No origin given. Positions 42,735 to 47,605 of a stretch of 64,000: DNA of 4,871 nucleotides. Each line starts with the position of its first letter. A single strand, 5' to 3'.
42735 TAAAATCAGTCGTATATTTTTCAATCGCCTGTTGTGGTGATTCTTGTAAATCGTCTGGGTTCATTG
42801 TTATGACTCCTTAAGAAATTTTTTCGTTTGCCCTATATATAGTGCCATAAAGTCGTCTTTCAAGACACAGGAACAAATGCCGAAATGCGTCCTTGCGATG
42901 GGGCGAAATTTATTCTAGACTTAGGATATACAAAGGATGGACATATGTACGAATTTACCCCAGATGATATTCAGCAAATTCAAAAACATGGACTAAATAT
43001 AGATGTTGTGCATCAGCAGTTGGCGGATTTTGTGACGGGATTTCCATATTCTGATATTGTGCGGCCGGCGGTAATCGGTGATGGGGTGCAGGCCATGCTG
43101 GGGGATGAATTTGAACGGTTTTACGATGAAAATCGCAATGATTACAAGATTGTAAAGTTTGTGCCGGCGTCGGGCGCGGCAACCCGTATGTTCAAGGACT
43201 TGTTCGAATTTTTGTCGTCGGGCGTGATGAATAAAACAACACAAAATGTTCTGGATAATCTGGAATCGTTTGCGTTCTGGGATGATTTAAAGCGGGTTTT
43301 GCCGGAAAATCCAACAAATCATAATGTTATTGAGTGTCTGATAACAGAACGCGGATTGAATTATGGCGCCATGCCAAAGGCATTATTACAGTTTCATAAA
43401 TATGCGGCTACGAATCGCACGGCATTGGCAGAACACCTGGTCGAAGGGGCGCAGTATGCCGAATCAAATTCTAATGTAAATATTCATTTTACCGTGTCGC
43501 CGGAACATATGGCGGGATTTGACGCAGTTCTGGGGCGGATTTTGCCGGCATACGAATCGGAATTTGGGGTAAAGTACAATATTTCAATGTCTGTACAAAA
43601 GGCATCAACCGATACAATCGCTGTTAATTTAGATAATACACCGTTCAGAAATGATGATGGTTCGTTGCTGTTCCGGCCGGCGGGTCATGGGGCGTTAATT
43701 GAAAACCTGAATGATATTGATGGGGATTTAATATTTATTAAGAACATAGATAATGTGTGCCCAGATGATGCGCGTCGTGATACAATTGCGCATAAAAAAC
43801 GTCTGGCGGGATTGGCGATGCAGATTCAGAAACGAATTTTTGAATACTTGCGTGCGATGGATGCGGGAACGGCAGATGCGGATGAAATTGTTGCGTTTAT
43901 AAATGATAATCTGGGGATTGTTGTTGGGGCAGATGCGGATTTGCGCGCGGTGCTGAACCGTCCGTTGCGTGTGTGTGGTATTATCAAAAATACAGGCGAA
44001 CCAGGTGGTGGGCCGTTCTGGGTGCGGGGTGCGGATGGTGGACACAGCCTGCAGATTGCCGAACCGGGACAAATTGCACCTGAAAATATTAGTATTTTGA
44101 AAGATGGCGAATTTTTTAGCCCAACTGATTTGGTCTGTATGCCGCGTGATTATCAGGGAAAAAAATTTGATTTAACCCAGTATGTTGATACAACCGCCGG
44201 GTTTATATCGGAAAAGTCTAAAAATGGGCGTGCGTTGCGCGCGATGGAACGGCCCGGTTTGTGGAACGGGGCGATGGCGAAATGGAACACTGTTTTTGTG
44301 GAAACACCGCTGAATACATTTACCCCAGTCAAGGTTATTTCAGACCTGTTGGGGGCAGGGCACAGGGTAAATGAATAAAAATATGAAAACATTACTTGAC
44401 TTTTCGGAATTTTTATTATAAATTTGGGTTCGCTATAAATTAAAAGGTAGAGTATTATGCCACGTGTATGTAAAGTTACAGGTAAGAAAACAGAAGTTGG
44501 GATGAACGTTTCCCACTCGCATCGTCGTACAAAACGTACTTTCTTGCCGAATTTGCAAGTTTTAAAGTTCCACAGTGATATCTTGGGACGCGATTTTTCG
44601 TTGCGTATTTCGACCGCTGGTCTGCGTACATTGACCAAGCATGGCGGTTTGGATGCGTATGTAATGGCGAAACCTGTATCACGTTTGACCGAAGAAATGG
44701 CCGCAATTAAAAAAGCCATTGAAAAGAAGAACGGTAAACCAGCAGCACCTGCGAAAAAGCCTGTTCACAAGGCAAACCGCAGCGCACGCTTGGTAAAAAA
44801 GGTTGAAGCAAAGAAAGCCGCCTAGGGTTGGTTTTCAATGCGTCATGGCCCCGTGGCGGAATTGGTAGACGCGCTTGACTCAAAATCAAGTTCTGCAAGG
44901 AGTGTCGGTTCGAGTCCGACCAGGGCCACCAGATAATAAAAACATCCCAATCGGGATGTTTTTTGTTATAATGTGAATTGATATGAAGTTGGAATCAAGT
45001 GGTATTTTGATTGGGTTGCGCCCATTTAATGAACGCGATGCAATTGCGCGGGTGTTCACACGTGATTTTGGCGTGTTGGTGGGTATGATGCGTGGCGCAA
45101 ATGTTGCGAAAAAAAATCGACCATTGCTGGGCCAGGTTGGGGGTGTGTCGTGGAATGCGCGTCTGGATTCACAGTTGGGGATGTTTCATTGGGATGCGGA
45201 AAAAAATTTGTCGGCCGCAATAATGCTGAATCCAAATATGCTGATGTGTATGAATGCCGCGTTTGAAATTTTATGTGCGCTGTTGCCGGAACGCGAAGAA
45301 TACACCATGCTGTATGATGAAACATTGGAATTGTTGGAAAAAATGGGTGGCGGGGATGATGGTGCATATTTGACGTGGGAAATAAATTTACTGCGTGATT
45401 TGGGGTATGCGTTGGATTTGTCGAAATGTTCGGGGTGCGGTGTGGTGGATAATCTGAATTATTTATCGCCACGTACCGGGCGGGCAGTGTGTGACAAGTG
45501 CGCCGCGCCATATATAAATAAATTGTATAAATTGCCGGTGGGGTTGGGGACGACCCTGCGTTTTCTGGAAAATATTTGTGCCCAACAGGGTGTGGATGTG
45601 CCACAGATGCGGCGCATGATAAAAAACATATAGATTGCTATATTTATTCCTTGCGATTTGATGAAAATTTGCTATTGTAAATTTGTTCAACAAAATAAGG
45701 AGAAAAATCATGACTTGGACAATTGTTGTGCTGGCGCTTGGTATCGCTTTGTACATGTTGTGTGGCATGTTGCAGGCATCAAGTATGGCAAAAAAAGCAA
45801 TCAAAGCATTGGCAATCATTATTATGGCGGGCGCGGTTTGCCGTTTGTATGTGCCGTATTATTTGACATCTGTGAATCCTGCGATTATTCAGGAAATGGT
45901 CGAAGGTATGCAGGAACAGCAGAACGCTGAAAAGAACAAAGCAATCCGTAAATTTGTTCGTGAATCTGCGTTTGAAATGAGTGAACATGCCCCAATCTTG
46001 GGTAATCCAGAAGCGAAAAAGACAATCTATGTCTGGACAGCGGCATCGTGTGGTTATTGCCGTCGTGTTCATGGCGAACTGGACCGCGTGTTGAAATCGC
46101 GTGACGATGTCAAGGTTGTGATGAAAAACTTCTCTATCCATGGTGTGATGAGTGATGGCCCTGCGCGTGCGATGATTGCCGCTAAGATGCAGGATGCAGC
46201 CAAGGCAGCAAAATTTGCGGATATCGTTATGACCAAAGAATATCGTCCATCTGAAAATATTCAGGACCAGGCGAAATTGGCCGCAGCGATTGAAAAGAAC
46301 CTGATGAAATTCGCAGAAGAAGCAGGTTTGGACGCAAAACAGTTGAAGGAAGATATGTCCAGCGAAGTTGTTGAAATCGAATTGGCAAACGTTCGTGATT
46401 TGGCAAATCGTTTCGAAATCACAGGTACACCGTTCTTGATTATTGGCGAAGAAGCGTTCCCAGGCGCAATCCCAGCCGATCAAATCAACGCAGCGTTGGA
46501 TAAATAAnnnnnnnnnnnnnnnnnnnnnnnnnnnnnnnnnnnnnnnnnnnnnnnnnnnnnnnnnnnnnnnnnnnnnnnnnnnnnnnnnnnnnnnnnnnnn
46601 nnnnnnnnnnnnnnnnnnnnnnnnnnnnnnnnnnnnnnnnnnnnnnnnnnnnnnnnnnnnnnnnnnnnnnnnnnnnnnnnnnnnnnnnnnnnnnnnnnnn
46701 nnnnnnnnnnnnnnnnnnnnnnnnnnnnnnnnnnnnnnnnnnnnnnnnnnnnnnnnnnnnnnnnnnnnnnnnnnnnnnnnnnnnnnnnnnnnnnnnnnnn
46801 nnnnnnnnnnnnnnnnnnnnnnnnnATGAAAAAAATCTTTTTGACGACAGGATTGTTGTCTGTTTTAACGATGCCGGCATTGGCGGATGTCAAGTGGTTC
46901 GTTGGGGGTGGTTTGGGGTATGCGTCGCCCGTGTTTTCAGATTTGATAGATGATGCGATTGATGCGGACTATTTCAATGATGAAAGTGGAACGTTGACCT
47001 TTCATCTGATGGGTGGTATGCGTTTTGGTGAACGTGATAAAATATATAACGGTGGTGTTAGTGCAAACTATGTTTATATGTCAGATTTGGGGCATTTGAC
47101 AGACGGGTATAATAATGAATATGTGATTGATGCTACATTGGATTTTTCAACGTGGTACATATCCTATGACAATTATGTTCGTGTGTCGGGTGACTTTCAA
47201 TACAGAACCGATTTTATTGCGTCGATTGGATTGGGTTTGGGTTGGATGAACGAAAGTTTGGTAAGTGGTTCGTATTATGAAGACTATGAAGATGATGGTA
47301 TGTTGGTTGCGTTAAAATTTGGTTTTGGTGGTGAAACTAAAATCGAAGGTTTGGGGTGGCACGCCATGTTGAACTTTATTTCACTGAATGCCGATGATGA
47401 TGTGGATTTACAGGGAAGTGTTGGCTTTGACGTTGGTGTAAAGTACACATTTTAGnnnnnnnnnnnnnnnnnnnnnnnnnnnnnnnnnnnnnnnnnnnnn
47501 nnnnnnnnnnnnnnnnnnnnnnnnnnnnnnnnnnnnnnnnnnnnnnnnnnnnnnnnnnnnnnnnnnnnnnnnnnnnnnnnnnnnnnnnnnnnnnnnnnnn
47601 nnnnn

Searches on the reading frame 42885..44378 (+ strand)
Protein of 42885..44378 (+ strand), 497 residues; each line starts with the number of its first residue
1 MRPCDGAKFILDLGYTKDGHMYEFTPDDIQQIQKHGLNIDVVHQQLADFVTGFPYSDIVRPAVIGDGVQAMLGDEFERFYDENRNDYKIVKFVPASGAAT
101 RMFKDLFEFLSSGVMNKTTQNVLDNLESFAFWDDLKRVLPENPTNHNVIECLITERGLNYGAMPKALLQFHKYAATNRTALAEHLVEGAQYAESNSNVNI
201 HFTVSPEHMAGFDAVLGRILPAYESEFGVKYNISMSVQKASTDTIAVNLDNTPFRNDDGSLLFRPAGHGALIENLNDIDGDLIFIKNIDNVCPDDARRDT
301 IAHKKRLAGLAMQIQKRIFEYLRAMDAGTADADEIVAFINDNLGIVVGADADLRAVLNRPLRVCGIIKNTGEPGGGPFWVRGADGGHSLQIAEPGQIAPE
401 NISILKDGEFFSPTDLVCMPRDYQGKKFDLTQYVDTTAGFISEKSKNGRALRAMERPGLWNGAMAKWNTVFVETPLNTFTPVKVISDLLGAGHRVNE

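Call 10: search_protein_families(library=pfam, proteins=[window:42885-44378:+], max_evalue=0.01)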
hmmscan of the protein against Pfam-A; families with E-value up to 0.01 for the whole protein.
window:42885-44378:+ (497 aa): 1 family
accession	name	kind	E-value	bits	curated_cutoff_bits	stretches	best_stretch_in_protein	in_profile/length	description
PF14134.11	DUF4301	-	2.3e-181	604.5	27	1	26-494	2-507/507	Domain of unknown function (DUF4301)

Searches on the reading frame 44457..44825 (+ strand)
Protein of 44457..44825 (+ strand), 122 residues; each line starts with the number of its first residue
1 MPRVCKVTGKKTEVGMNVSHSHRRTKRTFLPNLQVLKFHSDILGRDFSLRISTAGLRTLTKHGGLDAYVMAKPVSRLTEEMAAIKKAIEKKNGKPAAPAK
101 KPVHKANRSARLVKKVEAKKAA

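Call 10: search_protein_families(library=pfam, proteins=[window:44457-44825:+], max_evalue=0.01)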
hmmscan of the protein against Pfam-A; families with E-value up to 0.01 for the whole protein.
window:44457-44825:+ (122 aa): 1 family
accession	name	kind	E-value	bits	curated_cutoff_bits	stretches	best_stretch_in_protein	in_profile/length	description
PF00830.24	Ribosomal_L28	-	2.1e-23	82.5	27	1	3-61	1-59/60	Ribosomal L28 family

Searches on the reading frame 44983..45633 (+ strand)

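Call 10: search_protein_families(library=pfam, proteins=[window:44983-45633:+], max_evalue=0.01)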
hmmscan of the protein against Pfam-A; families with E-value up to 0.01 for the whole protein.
window:44983-45633:+ (216 aa): 2 families
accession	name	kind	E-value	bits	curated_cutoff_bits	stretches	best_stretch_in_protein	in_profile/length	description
PF02565.21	RecO_C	-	1.8e-18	67.3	22.1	1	84-176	4-98/157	Recombination protein O C terminal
PF11967.14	RecO_N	-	8.5e-08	32.6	27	1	1-66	1-69/80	Recombination protein O N terminal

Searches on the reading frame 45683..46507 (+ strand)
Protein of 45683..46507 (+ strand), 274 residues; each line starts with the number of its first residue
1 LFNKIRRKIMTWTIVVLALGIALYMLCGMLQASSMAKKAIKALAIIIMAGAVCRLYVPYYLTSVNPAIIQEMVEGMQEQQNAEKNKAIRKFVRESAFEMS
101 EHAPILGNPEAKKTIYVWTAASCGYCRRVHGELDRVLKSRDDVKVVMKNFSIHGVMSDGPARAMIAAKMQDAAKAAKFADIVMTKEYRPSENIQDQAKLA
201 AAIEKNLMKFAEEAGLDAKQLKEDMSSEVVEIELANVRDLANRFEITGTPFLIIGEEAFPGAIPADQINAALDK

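Call 10: search_protein_families(library=pfam, proteins=[window:45683-46507:+], max_evalue=0.01)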
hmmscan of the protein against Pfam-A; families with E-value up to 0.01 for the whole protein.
window:45683-46507:+ (274 aa): 7 families
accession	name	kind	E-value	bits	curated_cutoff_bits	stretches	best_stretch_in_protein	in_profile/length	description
PF01323.26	DSBA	-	3.9e-18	66.4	25.6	1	114-272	1-190/191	DSBA-like thioredoxin domain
PF13462.12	Thioredoxin_4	-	1.6e-17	64.6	23.2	1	102-274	4-165/165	Thioredoxin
PF13098.12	Thioredoxin_2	-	3.3e-09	37.5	27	1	110-272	4-104/104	Thioredoxin-like domain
PF13743.12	Thioredoxin_5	-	6.1e-06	26.5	27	1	163-255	80-164/186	Thioredoxin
PF00085.26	Thioredoxin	-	0.00032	21.1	23.5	0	111-147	18-53/103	Thioredoxin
PF11697.13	DUF3293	-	0.0027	18.7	25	0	186-245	10-69/73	Protein of unknown function (DUF3293)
PF04932.20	Wzy_C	-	0.0057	16.9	31.7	1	15-107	20-102/149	O-Antigen ligase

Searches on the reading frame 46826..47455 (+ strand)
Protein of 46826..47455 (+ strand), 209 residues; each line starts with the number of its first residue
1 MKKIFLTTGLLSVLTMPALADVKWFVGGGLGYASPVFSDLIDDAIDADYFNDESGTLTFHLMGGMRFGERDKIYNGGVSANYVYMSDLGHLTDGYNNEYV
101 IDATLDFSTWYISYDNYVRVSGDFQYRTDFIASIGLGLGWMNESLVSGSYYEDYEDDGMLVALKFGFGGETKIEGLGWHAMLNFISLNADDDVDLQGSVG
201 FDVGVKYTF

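Call 10: search_protein_families(library=pfam, proteins=[window:46826-47455:+], max_evalue=0.01)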
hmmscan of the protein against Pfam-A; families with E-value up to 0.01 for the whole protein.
window:46826-47455:+ (209 aa): 0 families

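Call 14: find_homologous_proteins(query=window:46826-47452:+)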
Query window:46826-47452:+ (209 aa): 36 proteins with E <= 0.001 among 341 candidates.
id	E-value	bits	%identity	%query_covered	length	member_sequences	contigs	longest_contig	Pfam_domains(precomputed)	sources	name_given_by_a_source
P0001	2.7e-127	441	94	100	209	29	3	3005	-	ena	-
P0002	2.5e-105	369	78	100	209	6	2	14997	-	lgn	-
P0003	8.9e-99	348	74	100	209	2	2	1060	-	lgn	-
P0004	3.8e-96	339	72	100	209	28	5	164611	-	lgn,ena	-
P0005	7.5e-95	335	68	100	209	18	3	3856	-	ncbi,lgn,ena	-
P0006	1.3e-94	334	71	100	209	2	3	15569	-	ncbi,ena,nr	ncbi:MAG: hypothetical protein IJ517_03355 [Alphaproteobacteria bacterium]|nr:hypothetical protein [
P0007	1.8e-93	330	68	100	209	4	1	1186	-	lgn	-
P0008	7.1e-93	328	68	100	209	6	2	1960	-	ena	-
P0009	2.3e-92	327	70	100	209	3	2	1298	-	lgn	-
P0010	2.4e-92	327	70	100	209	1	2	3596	-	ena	-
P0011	5.0e-92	326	70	100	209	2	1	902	-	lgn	-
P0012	1.1e-91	325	68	100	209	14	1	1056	-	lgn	-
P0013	1.1e-91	325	69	100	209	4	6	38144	-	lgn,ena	-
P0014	1.1e-90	321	69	100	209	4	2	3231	-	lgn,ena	-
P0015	5.5e-90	319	68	100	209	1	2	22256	-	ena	-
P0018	5.4e-80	286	62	100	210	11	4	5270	PF13505.13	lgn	-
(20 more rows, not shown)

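Call 16: find_related_loci(query=A1, collection=genome_contigs, flank=3000)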
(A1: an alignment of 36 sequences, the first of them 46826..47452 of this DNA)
Query A1 (209 aa) in genome_contigs; peptide patterns used: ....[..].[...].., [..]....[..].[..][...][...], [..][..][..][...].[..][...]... (x = any residue, [..] = any of these).
78 stretches matched a pattern; 28 encode a relative of the query (tblastn E <= 1e-3); 28 distinct loci.
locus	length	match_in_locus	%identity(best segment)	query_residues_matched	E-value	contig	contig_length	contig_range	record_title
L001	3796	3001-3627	71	1-209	2e-99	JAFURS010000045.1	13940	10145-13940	MAG: Alphaproteobacteria bacterium isolate RGIG4765 Roe_deer_Rectum.Co__c1908064, whole genome shotgun sequence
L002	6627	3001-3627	67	1-209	2e-97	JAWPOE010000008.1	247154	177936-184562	MAG: Alphaproteobacteria bacterium isolate KA0040-166 k141_183340, whole genome shotgun sequence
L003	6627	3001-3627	67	1-209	6e-97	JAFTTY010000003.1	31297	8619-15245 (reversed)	MAG: Alphaproteobacteria bacterium isolate RGIG4147 Roe_deer_Colon-1__c75329, whole genome shotgun sequence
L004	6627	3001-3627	69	1-209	6e-96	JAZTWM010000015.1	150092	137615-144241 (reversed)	MAG: Candidatus Enterousia sp. isolate T1900045333_YK20190022.MAGScoT_cleanbin_000042 SGB_6555_k141_2677117, whole genom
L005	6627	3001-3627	68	1-209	2e-92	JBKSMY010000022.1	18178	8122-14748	MAG: Alphaproteobacteria bacterium isolate KS320-82 k141_31546, whole genome shotgun sequence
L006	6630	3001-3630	62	1-209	1e-83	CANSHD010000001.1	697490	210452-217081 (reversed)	MAG TPA_asm: uncultured Alphaproteobacteria bacterium isolate SRR15730559_bin.33_metawrap_v1.3_MAG genome assembly, cont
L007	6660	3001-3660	53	1-209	2e-64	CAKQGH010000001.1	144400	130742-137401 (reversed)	MAG: uncultured Alphaproteobacteria bacterium isolate REFINED_METABAT215_TOP10_CONTIGS_1500_ASSEMBLY_K77_MERGED__Hadza_M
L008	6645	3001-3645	53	1-209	2e-64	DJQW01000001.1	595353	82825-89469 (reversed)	MAG TPA_asm: Alphaproteobacteria bacterium UBA6376 UBA6376_contig_193, whole genome shotgun sequence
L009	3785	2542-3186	54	1-209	2e-64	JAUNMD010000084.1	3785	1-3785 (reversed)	MAG: Pseudomonadota bacterium isolate S31M_St_19 NODE_5286_length_3785_cov_5.159517, whole genome shotgun sequence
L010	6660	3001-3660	50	1-209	6e-61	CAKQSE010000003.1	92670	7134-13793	MAG: uncultured Alphaproteobacteria bacterium isolate REFINED_METABAT215_TOP10_CONTIGS_1500_ASSEMBLY_K77_MERGED__Hadza_M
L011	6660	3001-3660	50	1-209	9e-58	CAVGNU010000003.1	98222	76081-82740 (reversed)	Bacteroides fragilis isolate H07647-L1_cleanbin_000047 genome assembly, contig: Spades_H07647-L1_contig_76, whole genome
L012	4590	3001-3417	35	1-142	3e-17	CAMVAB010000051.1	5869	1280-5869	MAG TPA_asm: uncultured proteobacterium isolate SRR8387716_bin.61_metaWRAP_v1.3_MAG genome assembly, contig: ERZ14209542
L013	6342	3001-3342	36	21-142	3e-16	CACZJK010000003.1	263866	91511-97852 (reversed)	MAG: uncultured proteobacterium isolate RUG12675 genome assembly, contig: RUG12675_asm_3, whole genome shotgun sequence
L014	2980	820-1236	33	1-142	4e-16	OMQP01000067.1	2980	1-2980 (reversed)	uncultured proteobacterium isolate RUG791 genome assembly, contig: scaffold_148246, whole genome shotgun sequence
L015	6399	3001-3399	36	10-155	9e-16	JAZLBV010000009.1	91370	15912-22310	MAG: Candidatus Enterousia sp. isolate T1900045056_TC20190049.MAGScoT_cleanbin_000022 SGB_4557_k141_1439338, whole genom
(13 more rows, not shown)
